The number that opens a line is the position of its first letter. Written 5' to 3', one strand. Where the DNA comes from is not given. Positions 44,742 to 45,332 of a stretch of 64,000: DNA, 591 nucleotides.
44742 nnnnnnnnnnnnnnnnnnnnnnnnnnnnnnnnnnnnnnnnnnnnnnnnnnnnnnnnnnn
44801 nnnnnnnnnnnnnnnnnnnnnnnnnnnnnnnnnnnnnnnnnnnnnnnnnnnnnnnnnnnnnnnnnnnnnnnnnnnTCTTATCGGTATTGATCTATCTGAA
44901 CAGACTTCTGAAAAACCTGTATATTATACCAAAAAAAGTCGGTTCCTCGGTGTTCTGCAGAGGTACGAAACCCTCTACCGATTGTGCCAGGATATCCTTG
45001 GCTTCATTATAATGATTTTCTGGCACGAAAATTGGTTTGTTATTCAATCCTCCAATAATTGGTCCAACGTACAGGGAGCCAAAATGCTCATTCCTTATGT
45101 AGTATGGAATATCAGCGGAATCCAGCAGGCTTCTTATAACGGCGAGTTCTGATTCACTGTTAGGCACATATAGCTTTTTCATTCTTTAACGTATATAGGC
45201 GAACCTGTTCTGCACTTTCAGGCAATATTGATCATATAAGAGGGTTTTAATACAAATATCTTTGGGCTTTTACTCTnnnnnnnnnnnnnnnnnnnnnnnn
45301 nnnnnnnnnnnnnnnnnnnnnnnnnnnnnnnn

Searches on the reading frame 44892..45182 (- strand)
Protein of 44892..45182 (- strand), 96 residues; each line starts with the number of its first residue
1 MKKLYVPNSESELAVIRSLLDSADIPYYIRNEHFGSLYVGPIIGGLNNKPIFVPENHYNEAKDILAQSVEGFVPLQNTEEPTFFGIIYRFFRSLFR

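Call 52: search_protein_families(library=pfam, proteins=[window:44892-45182:-], max_evalue=0.001)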
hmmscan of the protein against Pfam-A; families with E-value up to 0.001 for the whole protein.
window:44892-45182:- (96 aa): 1 family
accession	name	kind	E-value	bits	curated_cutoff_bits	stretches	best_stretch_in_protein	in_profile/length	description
PF09413.15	DUF2007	-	1.1e-11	45.1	25.7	1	1-67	1-64/66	Putative prokaryotic signal transducing protein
